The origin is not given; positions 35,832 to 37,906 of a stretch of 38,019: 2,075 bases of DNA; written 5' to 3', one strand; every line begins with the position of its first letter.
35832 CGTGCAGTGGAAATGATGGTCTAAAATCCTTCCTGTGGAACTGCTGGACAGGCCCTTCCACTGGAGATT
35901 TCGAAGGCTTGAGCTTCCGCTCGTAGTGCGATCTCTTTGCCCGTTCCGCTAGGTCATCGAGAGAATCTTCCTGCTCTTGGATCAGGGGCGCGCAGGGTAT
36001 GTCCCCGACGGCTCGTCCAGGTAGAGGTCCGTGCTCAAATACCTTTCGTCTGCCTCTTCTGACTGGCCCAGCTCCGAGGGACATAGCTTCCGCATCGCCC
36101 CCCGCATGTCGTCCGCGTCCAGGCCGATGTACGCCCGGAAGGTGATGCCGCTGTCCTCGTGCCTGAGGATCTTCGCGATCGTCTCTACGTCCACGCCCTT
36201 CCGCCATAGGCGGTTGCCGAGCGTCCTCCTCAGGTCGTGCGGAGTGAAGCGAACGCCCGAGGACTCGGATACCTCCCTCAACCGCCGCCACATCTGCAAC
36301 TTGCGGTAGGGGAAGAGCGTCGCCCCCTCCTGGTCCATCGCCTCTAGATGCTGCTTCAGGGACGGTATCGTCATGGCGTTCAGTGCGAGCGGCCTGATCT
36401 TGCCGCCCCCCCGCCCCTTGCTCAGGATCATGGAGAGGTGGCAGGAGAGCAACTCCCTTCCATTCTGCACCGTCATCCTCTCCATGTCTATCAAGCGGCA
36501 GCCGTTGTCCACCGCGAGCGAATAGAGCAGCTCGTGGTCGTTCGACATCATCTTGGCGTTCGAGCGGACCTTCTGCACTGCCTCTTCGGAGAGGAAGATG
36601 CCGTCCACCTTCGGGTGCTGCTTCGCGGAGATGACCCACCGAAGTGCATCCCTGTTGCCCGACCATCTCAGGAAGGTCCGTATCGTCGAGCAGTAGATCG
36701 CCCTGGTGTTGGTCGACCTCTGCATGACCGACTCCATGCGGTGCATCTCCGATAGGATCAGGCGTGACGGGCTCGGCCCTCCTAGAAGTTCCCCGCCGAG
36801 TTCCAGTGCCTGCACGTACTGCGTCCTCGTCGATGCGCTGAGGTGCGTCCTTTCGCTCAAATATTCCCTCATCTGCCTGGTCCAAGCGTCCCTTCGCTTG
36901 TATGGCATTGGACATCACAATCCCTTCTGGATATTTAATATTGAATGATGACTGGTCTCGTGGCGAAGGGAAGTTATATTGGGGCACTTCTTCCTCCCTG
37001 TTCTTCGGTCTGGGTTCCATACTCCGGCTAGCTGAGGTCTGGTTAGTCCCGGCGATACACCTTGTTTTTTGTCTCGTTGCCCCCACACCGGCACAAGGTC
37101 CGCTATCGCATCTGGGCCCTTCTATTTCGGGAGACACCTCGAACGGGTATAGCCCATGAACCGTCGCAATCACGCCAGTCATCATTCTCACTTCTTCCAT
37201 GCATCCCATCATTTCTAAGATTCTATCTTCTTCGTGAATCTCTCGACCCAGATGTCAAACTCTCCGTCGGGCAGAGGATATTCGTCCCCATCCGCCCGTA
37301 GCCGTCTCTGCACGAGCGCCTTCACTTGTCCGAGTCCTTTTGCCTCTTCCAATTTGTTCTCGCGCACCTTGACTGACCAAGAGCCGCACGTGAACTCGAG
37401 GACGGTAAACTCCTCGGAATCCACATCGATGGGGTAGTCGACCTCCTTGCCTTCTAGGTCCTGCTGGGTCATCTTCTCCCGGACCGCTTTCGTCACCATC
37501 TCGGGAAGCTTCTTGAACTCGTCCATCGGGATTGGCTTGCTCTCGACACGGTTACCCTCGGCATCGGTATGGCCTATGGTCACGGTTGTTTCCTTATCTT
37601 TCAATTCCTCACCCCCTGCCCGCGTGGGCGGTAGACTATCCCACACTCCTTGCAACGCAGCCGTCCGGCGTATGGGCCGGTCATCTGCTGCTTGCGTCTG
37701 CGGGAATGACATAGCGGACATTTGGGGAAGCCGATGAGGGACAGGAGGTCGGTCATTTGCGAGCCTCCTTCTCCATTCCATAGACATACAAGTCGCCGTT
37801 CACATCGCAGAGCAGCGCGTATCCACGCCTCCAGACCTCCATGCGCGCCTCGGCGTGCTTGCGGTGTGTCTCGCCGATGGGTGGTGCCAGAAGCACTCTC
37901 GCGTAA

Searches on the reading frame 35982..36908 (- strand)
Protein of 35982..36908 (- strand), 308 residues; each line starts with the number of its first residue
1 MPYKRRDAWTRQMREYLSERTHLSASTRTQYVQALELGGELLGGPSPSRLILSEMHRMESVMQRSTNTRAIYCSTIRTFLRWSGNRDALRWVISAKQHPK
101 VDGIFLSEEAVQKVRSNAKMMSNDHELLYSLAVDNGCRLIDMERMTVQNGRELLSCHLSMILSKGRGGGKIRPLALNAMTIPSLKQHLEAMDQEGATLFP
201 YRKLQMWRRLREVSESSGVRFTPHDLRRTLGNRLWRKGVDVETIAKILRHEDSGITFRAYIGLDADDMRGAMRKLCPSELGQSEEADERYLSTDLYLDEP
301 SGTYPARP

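Call 24: search_protein_families(library=pfam, proteins=[window:35982-36908:-], max_evalue=0.01)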
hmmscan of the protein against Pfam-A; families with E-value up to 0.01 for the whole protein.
window:35982-36908:- (308 aa): 1 family
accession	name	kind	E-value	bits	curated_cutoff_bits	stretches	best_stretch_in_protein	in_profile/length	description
PF00589.27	Phage_integrase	-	2.9e-13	50.4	27.1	1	108-263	5-168/172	Phage integrase family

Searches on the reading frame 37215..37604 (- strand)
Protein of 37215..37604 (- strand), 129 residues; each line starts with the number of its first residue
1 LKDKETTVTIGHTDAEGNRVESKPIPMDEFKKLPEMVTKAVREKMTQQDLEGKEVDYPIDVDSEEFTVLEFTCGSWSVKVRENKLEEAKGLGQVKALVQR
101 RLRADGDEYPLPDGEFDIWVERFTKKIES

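Call 24: search_protein_families(library=pfam, proteins=[window:37215-37604:-], max_evalue=0.01)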
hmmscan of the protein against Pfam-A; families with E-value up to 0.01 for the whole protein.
window:37215-37604:- (129 aa): 0 families

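Call 90: find_encoding_contigs(protein=window:37215-37604:-, flank=4000, max_places=8)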
Protein window:37215-37604:- (129 aa): no gene with exactly this product is on record in the collection.

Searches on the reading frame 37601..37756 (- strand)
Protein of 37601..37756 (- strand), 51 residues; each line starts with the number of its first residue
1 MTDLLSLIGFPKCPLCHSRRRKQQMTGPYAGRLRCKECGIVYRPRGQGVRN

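Call 24: search_protein_families(library=pfam, proteins=[window:37601-37756:-], max_evalue=0.01)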
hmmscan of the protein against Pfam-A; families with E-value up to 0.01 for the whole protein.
window:37601-37756:- (51 aa): 3 families
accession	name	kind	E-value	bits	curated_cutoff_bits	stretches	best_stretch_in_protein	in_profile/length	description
PF12760.12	Zn_ribbon_IS1595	-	0.00044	20.6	25.4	1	11-39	19-44/46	Transposase zinc-ribbon domain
PF14354.12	Lar_restr_allev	-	0.0035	18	28.6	1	12-40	5-33/58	Restriction alleviation protein Lar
PF03966.22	Trm112p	-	0.0059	16.9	22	0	12-43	9-36/40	Trm112p-like protein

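Call 61: find_encoding_contigs(protein=window:37601-37756:-, flank=3000, max_places=6)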
Protein window:37601-37756:- (51 aa): 1 contig read that carries it; 1 place shown.
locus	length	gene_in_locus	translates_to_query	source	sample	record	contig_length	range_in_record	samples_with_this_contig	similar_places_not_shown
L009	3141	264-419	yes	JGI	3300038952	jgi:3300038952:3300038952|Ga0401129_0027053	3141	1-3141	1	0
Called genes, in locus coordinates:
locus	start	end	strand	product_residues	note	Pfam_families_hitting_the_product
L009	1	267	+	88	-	?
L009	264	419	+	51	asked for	-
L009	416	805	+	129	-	-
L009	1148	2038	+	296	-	PF00589:Phage_integrase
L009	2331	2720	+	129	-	-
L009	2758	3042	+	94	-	-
